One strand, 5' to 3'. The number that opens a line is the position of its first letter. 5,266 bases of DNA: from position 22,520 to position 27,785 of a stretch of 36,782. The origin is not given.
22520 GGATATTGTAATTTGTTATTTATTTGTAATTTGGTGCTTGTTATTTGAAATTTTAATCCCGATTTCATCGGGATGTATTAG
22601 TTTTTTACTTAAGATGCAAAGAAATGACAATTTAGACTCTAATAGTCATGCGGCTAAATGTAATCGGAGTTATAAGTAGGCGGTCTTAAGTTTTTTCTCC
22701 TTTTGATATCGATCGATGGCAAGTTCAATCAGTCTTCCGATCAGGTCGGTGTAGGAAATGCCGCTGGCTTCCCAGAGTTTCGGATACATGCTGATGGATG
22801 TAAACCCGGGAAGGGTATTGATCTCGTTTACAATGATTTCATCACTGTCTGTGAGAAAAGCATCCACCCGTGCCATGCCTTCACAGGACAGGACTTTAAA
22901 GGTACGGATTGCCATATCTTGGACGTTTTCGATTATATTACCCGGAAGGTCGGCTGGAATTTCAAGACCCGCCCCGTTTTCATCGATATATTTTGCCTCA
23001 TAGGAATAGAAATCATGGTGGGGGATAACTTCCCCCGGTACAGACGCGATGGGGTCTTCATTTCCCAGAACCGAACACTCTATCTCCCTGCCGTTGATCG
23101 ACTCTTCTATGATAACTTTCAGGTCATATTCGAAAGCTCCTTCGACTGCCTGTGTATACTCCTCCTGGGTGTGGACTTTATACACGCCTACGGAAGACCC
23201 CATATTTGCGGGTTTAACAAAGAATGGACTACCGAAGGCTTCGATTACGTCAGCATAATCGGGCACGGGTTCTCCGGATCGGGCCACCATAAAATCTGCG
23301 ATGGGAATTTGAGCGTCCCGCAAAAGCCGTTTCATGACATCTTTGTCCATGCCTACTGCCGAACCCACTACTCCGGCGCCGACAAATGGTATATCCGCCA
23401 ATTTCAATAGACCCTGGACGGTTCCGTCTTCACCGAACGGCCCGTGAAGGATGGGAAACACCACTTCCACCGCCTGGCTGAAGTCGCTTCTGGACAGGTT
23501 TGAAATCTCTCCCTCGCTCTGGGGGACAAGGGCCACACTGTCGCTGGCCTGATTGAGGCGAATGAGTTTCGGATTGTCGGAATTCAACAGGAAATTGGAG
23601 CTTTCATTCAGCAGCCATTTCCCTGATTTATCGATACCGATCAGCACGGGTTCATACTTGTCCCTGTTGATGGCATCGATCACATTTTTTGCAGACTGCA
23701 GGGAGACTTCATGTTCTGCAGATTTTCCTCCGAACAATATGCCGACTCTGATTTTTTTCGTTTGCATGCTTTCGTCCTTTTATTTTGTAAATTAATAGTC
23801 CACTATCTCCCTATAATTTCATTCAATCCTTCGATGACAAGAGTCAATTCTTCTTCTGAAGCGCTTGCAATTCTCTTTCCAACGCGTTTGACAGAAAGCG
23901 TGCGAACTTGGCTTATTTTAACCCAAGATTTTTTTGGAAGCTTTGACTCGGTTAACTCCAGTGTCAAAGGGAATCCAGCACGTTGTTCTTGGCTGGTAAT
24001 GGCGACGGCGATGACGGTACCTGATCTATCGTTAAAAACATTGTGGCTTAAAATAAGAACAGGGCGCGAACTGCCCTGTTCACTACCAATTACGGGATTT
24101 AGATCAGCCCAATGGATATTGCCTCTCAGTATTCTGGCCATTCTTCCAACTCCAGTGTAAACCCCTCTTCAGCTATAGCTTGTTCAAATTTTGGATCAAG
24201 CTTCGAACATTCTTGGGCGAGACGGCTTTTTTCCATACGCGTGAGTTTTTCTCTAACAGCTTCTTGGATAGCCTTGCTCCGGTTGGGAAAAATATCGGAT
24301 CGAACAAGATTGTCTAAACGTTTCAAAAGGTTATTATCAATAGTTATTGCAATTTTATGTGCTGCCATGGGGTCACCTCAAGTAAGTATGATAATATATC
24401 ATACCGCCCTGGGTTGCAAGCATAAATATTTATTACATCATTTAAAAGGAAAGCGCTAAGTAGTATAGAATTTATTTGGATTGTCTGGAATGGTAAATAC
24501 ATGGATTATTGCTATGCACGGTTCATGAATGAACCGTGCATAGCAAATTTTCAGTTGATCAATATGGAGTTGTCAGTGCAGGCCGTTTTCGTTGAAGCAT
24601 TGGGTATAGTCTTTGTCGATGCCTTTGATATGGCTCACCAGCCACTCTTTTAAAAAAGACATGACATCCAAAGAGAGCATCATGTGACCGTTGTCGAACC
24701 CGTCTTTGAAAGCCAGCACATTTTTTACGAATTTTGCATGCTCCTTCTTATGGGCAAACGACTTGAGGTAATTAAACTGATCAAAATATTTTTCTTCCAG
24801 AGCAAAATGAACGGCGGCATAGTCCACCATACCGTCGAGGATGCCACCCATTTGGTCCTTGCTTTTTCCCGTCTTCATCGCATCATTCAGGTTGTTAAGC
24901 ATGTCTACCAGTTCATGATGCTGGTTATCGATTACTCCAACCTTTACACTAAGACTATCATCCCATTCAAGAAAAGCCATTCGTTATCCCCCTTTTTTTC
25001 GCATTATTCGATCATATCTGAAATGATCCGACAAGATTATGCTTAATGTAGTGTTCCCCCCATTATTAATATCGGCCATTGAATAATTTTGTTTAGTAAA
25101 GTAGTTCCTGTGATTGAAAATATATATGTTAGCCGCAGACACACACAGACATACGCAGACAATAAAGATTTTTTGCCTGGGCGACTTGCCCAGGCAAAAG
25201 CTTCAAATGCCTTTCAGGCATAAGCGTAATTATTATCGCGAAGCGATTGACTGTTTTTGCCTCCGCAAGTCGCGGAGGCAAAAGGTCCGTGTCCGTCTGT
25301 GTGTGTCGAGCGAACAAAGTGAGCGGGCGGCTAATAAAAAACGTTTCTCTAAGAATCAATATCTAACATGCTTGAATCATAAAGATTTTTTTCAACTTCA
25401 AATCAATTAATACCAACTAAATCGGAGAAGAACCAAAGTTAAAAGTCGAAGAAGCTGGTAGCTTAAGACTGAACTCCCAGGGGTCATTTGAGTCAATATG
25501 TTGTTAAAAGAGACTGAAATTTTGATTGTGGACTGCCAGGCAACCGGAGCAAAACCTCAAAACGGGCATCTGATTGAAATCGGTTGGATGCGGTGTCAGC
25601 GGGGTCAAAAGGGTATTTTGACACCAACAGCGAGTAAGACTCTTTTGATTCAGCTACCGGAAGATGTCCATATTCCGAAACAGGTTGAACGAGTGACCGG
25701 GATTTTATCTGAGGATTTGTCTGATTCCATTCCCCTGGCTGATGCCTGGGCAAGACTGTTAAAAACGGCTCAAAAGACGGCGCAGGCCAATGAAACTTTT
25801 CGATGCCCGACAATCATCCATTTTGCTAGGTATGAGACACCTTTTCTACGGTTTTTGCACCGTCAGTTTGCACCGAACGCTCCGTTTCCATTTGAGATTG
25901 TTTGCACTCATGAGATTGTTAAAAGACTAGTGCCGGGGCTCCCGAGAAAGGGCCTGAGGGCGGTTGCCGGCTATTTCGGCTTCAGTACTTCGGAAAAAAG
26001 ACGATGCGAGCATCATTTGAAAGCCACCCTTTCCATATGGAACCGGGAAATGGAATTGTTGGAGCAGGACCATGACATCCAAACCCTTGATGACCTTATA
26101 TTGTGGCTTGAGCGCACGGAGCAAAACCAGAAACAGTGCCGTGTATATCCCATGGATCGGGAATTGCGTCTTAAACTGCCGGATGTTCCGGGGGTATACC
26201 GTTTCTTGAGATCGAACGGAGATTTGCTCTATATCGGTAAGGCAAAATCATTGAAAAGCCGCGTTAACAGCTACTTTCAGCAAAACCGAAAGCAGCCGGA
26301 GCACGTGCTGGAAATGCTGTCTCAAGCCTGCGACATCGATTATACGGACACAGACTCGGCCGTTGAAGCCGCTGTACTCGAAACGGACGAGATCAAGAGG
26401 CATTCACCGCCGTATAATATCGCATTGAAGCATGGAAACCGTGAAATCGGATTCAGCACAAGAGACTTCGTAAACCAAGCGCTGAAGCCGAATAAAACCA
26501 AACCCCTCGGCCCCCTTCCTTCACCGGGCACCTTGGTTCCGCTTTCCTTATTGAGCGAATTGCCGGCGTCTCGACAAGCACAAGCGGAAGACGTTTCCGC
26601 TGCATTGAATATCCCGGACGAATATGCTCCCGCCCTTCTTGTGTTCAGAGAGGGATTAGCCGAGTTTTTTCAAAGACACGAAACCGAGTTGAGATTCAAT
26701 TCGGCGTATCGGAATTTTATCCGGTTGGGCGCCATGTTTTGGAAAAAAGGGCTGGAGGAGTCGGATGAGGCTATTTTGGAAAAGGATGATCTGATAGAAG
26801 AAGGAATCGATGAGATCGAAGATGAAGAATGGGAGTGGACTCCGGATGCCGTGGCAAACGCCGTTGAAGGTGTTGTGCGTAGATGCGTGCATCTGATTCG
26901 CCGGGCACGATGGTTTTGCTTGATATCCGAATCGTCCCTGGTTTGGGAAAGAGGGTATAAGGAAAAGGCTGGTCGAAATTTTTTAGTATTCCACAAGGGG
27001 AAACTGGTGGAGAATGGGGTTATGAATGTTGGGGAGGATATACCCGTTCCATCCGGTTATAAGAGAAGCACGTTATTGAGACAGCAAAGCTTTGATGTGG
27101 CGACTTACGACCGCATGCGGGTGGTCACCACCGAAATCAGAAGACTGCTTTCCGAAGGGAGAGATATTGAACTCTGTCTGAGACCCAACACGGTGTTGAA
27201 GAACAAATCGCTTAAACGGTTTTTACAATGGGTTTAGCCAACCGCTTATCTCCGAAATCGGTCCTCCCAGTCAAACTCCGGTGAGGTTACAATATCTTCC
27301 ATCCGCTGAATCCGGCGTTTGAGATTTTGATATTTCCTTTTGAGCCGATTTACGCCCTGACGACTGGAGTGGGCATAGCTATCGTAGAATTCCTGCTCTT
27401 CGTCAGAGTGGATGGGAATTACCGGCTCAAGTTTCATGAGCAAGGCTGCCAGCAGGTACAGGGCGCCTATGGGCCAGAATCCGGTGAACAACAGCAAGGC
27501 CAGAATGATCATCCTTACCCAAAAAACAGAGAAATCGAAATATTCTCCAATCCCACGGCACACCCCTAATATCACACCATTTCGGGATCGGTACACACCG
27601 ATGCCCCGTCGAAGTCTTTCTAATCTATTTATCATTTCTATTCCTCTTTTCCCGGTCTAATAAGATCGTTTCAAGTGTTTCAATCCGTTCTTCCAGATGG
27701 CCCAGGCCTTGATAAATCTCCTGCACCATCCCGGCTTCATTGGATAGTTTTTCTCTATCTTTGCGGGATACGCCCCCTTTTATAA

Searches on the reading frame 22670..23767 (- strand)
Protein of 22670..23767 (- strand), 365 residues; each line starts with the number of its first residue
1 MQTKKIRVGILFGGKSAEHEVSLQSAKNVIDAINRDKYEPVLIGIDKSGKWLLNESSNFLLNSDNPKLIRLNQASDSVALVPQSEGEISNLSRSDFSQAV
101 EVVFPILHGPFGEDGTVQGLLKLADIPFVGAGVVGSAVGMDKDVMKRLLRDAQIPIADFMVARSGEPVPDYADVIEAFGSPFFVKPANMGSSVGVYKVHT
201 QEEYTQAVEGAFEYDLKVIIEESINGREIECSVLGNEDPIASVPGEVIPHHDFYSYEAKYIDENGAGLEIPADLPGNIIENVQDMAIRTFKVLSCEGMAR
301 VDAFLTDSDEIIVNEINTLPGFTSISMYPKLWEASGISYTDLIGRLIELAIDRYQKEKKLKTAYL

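Call 48: search_protein_families(library=pfam, proteins=[window:22670-23767:-], max_evalue=0.00001)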
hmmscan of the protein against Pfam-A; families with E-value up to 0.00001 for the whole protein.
window:22670-23767:- (365 aa): 5 families
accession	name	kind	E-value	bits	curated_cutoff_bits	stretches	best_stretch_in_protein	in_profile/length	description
PF07478.18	Dala_Dala_lig_C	-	2.9e-72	242.9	24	1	148-348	1-204/204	D-ala D-ala ligase C-terminus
PF01820.27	Dala_Dala_lig_N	-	1.3e-37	129.4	34.6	1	7-131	1-121/121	D-ala D-ala ligase N-terminus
PF02222.28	ATP-grasp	-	2.4e-12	47.3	27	1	148-317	2-160/179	ATP-grasp domain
PF01071.24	GARS_A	-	1e-06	29.1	27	1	141-240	2-105/194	Phosphoribosylglycinamide synthetase, ATP-grasp (A) domain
PF13535.11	ATP-grasp_4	-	4.2e-06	26.9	27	0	180-255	3-90/160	ATP-grasp domain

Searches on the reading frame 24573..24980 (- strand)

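Call 48: search_protein_families(library=pfam, proteins=[window:24573-24980:-], max_evalue=0.00001)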
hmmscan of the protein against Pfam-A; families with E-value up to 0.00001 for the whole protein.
window:24573-24980:- (135 aa): 1 family
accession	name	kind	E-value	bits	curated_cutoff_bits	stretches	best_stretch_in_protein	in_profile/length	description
PF01814.28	Hemerythrin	-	5.4e-13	50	25.3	1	15-125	4-123/127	Hemerythrin HHE cation binding domain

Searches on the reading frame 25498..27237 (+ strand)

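Call 48: search_protein_families(library=pfam, proteins=[window:25498-27237:+], max_evalue=0.00001)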
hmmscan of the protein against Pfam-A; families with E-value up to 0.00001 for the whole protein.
window:25498-27237:+ (579 aa): 2 families
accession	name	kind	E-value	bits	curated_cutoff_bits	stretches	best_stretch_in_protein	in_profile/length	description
PF00929.31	RNase_T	-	5.5e-07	30.7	24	1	10-167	2-150/164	Exonuclease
PF01541.30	GIY-YIG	-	2.1e-06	28.4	22.6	0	232-270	3-41/78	GIY-YIG catalytic domain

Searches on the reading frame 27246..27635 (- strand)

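Call 48: search_protein_families(library=pfam, proteins=[window:27246-27635:-], max_evalue=0.00001)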
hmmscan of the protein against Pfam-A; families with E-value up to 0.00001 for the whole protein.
window:27246-27635:- (129 aa): 1 family
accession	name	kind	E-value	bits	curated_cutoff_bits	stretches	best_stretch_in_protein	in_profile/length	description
PF04024.17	PspC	-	9.5e-14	51.4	25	1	14-68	3-56/58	PspC domain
